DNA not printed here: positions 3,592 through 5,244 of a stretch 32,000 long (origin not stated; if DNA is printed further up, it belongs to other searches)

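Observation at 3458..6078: Pyrrolysine-free MtmB-family methyltransferase operon with its own corrinoid protein, in a non-methanogen-looking genome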

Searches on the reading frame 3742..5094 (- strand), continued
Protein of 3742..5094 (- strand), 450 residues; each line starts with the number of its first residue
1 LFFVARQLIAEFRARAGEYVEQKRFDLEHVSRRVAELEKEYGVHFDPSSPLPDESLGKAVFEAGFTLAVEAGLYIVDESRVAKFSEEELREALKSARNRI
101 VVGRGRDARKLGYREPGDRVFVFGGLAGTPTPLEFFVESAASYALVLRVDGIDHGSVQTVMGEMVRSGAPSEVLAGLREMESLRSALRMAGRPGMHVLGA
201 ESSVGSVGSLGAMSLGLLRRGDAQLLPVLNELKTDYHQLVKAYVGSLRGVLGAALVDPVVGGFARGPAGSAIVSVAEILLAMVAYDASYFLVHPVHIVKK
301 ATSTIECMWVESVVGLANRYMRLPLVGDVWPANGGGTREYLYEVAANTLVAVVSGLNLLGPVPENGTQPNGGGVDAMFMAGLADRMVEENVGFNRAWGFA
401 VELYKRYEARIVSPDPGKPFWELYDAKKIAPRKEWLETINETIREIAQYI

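Call 38: search_protein_families(library=pfam, proteins=[L012:4016-6274:+, L012:7693-8286:+, L012:8290-9564:+, L012:10982-12328:+, L012:12312-13181:+, L017:10693-11625:-, L017:11622-12659:-, L017:12660-14210:-, L017:14210-15280:-, L017:15329-16069:-], max_evalue=0.001)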
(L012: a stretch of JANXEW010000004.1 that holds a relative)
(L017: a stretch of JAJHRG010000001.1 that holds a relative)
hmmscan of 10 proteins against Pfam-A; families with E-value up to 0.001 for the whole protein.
L012:4016-6274:+ (752 aa): 5 families
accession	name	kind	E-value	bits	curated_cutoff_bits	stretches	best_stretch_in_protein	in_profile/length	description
PF00664.28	ABC_membrane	-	7.4e-37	127.9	28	1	31-301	2-273/274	ABC transporter transmembrane region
PF00005.33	ABC_tran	-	2.7e-32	112.7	25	1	363-512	1-137/137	ABC transporter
PF13304.12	AAA_21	-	5.1e-12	46.9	27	2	376-408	2-34/304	AAA domain, putative AbiEii toxin, Type IV TA system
PF02463.25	SMC_N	-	0.00024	21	40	0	375-390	26-41/220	RecF/RecN/SMC N terminal domain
PF13401.12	AAA_22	-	0.00093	20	27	0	378-524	10-105/130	AAA domain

L012:7693-8286:+ (197 aa): 0 families

L012:8290-9564:+ (424 aa): 2 families
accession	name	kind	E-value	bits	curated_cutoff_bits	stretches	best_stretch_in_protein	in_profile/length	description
PF20629.2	GD_AH_C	-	1.7e-61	208.1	26.8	1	174-415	2-234/242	D-galactarate/Altronate dehydratase, C-terminal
PF04295.18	GD_AH_second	-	6e-24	85.1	27.3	1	7-163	2-135/136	D-galactarate dehydratase/Altronate hydrolase, second domain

L012:10982-12328:+ (448 aa): 0 families

L012:12312-13181:+ (289 aa): 1 family
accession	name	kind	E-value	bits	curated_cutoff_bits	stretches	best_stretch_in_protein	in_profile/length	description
PF00491.26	Arginase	-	1.9e-67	228.1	22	1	27-283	2-277/280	Arginase family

L017:10693-11625:- (310 aa): 1 family
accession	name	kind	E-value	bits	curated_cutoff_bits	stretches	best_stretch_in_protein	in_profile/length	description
PF02653.21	BPD_transp_2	-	7.1e-34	117.6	26.8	1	10-289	3-268/269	Branched-chain amino acid transport system / permease component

L017:11622-12659:- (345 aa): 1 family
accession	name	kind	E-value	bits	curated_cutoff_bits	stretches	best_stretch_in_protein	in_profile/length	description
PF02653.21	BPD_transp_2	-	1.6e-43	149.3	26.8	1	52-328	2-269/269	Branched-chain amino acid transport system / permease component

L017:12660-14210:- (516 aa): 5 families
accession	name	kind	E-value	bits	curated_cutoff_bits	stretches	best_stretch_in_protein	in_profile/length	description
PF00005.33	ABC_tran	-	4.4e-50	170.3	25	2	32-179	2-137/137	ABC transporter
PF09818.15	ABC_ATPase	-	1.1e-05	25.1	23.2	0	169-229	188-252/283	P-loop domain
PF13304.12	AAA_21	-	2.7e-05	24.8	27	0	43-65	1-23/304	AAA domain, putative AbiEii toxin, Type IV TA system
PF13476.12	AAA_23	-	0.00026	22.1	27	0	15-158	2-128/201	AAA domain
PF13401.12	AAA_22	-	0.00045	21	27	0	44-207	8-122/130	AAA domain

L017:14210-15280:- (356 aa): 2 families
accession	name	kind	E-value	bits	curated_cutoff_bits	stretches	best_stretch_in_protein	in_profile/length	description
PF02608.20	Bmp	-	3.4e-46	158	24.1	1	55-291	15-253/301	ABC transporter substrate-binding protein PnrA-like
PF13407.12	Peripla_BP_4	-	8.6e-07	29.2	35.1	1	152-281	110-247/258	Periplasmic binding protein domain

L017:15329-16069:- (246 aa): 1 family
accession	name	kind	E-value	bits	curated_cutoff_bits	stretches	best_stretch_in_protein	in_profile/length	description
PF01026.27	TatD_DNase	-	4.8e-66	223.2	27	1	2-245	1-253/253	TatD related DNase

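Call 55: find_encoding_contigs(protein=P0001, flank=8000, max_places=1)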
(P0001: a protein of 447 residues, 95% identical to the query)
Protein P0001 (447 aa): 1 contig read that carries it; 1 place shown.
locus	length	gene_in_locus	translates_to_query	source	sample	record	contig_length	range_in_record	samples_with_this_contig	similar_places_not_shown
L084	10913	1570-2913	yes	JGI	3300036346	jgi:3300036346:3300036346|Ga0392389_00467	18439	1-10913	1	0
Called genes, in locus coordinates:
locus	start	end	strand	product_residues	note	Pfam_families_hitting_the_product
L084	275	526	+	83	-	-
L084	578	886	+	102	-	-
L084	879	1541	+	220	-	PF02607:B12-binding_2, PF02310:B12-binding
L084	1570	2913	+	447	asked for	PF05369:MtmB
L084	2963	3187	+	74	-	-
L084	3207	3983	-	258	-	PF00005:ABC_tran, PF02463:SMC_N (faint), PF09818:ABC_ATPase (faint), PF13304:AAA_21 (faint)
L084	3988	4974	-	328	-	PF02653:BPD_transp_2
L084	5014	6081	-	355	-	PF13407:Peripla_BP_4, PF00532:Peripla_BP_1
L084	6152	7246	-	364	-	PF01458:SUFBD_core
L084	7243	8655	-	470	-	PF19295:SufBD_N, PF01458:SUFBD_core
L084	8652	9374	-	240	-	PF02463:SMC_N (faint), PF00005:ABC_tran, PF13304:AAA_21 (faint)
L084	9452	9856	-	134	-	-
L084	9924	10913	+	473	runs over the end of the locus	PF03600:CitMHS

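Call 65: search_protein_families(library=pfam, proteins=[L076:10186-11913:+, L043:9411-10061:+, L051:8983-9762:+, L060:1074-3143:+, L047:11579-12172:-, L022:14711-15835:-, L017:3301-6282:+, L017:1738-3129:-, L017:6265-6795:-, L017:6938-7246:+], max_evalue=0.001)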
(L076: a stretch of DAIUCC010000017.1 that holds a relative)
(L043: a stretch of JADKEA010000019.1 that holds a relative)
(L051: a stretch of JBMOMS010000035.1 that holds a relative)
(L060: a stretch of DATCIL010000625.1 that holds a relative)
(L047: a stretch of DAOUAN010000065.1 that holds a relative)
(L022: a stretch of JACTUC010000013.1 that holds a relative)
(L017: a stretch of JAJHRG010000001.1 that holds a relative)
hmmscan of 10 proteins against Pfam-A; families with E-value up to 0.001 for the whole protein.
L076:10186-11913:+ (575 aa): 18 families
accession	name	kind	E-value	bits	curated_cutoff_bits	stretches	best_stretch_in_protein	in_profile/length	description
PF00005.33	ABC_tran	-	7.3e-58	195.5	25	2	32-181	3-137/137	ABC transporter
PF13304.12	AAA_21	-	2.2e-18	67.8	27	2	115-209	196-297/304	AAA domain, putative AbiEii toxin, Type IV TA system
PF02463.25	SMC_N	-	9.8e-14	51.7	40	1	74-223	109-209/220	RecF/RecN/SMC N terminal domain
PF13555.12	AAA_29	-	1.8e-09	37.7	27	1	36-56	18-38/61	P-loop containing region of AAA domain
PF13401.12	AAA_22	-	6.4e-09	36.7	27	0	332-412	4-65/130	AAA domain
PF13481.12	AAA_25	-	3.1e-08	33.9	27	0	36-60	29-53/195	AAA domain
PF13476.12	AAA_23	-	1.3e-06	29.7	27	0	323-349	10-35/201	AAA domain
PF09818.15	ABC_ATPase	-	1.4e-06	27.9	23.2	0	35-70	75-110/283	P-loop domain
PF03193.22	RsgA_GTPase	-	2e-06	28.2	30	0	37-61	104-127/174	RsgA GTPase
PF13191.12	AAA_16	-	9.2e-06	26.7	32.6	0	38-214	22-143/167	AAA ATPase domain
PF20703.3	nSTAND1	-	2.9e-05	24.3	27.1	0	37-129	30-104/379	Novel STAND NTPase 1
PF13604.12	AAA_30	-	3.5e-05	24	27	0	334-497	19-122/191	AAA domain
PF13238.12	AAA_18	-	5.6e-05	24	29.4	0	44-61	2-19/128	AAA domain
PF06745.19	ATPase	-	5.7e-05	23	26.6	0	37-58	16-37/231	KaiC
PF13175.12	AAA_15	-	7.3e-05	23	32.1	0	334-360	24-50/374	AAA ATPase domain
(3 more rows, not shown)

L043:9411-10061:+ (216 aa): 1 family
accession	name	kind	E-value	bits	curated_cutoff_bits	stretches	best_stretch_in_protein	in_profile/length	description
PF09819.14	ABC_cobalt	-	7.2e-24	84.7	25.2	1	42-157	2-119/121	ABC-type cobalt transport system, permease component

L051:8983-9762:+ (259 aa): 1 family
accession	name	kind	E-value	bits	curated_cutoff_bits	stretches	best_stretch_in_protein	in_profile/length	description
PF02361.21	CbiQ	-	1.5e-30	106.9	25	1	15-224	5-214/216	Cobalt transport protein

L060:1074-3143:+ (689 aa): 4 families
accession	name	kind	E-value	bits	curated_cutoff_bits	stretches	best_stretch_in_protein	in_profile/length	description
PF14574.11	RACo_C_ter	-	1.3e-84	283.8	27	1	394-659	1-260/261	C-terminal domain of RACo the ASKHA domain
PF17651.6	Raco_middle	-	9.6e-49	165.6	26.8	1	230-388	2-159/163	RACo middle region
PF17650.6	RACo_linker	-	3.8e-23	81.6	26.2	1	130-225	2-84/86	RACo linker region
PF00111.32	Fer2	-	2.3e-06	27.9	21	1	12-60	5-54/77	2Fe-2S iron-sulfur cluster binding domain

L047:11579-12172:- (197 aa): 0 families

L022:14711-15835:- (374 aa): 1 family
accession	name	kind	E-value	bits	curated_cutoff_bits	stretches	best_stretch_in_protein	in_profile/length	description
PF02608.20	Bmp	-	1.9e-31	109.7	24.1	1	53-290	15-255/301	ABC transporter substrate-binding protein PnrA-like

L017:3301-6282:+ (993 aa): 1 family
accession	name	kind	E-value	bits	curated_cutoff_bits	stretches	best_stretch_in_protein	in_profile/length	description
PF01935.23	DUF87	-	3.7e-16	60.3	23.2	1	97-173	2-80/220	Helicase HerA, central domain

L017:1738-3129:- (463 aa): 3 families
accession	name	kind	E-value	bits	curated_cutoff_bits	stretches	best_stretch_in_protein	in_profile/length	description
PF00682.25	HMGL-like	-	9.8e-80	268.1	29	1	4-259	2-260/260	HMGL-like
PF22617.1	HCS_D2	-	2.8e-23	82.5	27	1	273-351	1-80/82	Homocitrate synthase post-HMGL domain-like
PF01037.27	AsnC_trans_reg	-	3.4e-11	43.3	25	1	383-453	1-72/73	Lrp/AsnC ligand binding domain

L017:6265-6795:- (176 aa): 1 family
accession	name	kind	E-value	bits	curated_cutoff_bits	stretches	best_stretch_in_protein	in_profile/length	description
PF06197.19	DUF998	-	6e-15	55.8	30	1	9-166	1-179/184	Protein of unknown function (DUF998)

L017:6938-7246:+ (102 aa): 1 family
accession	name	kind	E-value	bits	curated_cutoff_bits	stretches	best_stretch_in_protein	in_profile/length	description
PF01918.27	Alba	-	3.4e-17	62.4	25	1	18-79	2-65/66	Alba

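Call 84: predict_structure(alignment_id=A2)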
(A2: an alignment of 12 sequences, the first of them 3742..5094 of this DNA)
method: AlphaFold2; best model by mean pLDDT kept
length: 450 residues; sequences in the alignment: 12
mean_pLDDT: 92.5   pTM: 0.93
mean pLDDT of the five models: 92.5, 92.5, 91.9, 91.7, 90.9
residues with pLDDT >= 90: 363; 70-90: 76; 50-70: 7; < 50: 4
segments of 3 or more residues with pLDDT < 50: 1-4
pLDDT, mean of each block of 10 residues (from residue 1): 62 90 95 98 91 91 98 95 96 95 97 92 92 94 97 91 88 93 97 95 83 93 91 93 91 94 95 98 95 92 96 97 97 92 97 96 74 94 94 93 93 90 94 96 87
secondary structure, 60 per line:
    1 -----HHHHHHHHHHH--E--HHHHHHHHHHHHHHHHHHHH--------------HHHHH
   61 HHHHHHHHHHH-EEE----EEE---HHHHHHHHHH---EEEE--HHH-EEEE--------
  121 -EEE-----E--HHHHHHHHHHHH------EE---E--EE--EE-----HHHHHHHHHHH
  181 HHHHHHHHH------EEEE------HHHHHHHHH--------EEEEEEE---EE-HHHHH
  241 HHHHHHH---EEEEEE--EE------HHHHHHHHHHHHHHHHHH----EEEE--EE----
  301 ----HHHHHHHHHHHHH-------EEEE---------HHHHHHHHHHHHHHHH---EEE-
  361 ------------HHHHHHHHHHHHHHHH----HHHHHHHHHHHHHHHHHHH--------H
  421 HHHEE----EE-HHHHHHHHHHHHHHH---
elements in order: H6-16 H22-41 H56-71 E73-75 E80-82 H86-95 E99-102 E109-112 E122-124 H133-144 H170-189 E196-199 H206-214 E223-229 H236-247 E251-256 H267-284 E289-292 H305-317 E325-328 H338-353 E357-359 H373-388 H393-411 H420-423 H433-447

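Call 86: fold_search(model_id=the predicted structure, library=pdb)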
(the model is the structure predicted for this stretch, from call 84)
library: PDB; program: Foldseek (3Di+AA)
matches with E <= 10: 1073; with E <= 0.001: 16
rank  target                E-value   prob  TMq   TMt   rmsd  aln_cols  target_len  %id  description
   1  1l2q                  1.6e-34  1.00  0.93  0.91   1.9       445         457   29  Crystal Structure of the Methanosarcina barkeri Monomethylamine Methyltransferase (MtmB) (released 2002-06-05)
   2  1tv2                  1.6e-34  1.00  0.93  0.91   1.8       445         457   29  Crystal structure of the hydroxylamine MtmB complex (released 2004-10-19)
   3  1nth                  5.5e-34  1.00  0.93  0.92   1.8       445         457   29  Crystal structure of the methanosarcina barkeri monomethylamine methyltransferase (MTMB) (released 2003-02-04)
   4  7xcm_A                4.5e-12  1.00  0.53  0.49  13.9       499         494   13  Crystal structure of sulfite MttB structure at 3.2 A resolution (released 2023-01-18)
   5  7xcn_A                6.2e-12  1.00  0.53  0.49  15.8       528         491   13  Crystal structure of the MttB-MttC complex at 2.7 A resolution (released 2023-01-18)
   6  7xcl_A                2.4e-11  1.00  0.50  0.46  15.7       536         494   13  Crystal structure of trimethylamine methyltransferase MttB from Methanosarcina barkeri at 2.5 A resolution (released 2023-01-18)
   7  7xcl_C                4.9e-11  1.00  0.55  0.50  13.8       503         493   14  Crystal structure of trimethylamine methyltransferase MttB from Methanosarcina barkeri at 2.5 A resolution (released 2023-01-18)
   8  9yce_B                1.2e-10  1.00  0.60  0.57  10.3       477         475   14  Active site of MtgB, a glycine betaine methyltransferase from the MttB superfamily (released 2026-03-11)
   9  9yce_A                1.3e-10  1.00  0.57  0.54  12.9       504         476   14  Active site of MtgB, a glycine betaine methyltransferase from the MttB superfamily (released 2026-03-11)
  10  7xcm_C                1.3e-10  1.00  0.52  0.48  15.7       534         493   12  Crystal structure of sulfite MttB structure at 3.2 A resolution (released 2023-01-18)
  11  2qne_A                1.5e-10  1.00  0.58  0.55  10.5       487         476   14  Crystal structure of putative methyltransferase (ZP_00558420.1) from Desulfitobacterium hafniense Y51 at 2.30 A resolu (released 2007-08-14)
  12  2qne_B                7.5e-10  1.00  0.55  0.53  11.1       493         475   13  Crystal structure of putative methyltransferase (ZP_00558420.1) from Desulfitobacterium hafniense Y51 at 2.30 A resolu (released 2007-08-14)
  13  4yyc                  5.1e-09  1.00  0.57  0.54  10.9       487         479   14  Crystal structure of trimethylamine methyltransferase from Sinorhizobium meliloti in complex with unknown ligand (released 2015-04-08)
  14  8t0v_A                1.4e-04  0.99  0.35  0.31  19.6       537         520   12  Closed state of lysine 5,6-aminomutase from Thermoanaerobacter tengcongensis (released 2024-07-03)
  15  1xrs_A                3.6e-04  0.96  0.34  0.30  20.6       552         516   12  Crystal structure of Lysine 5,6-Aminomutase in complex with PLP, cobalamin, and 5'-deoxyadenosine (released 2004-11-09)
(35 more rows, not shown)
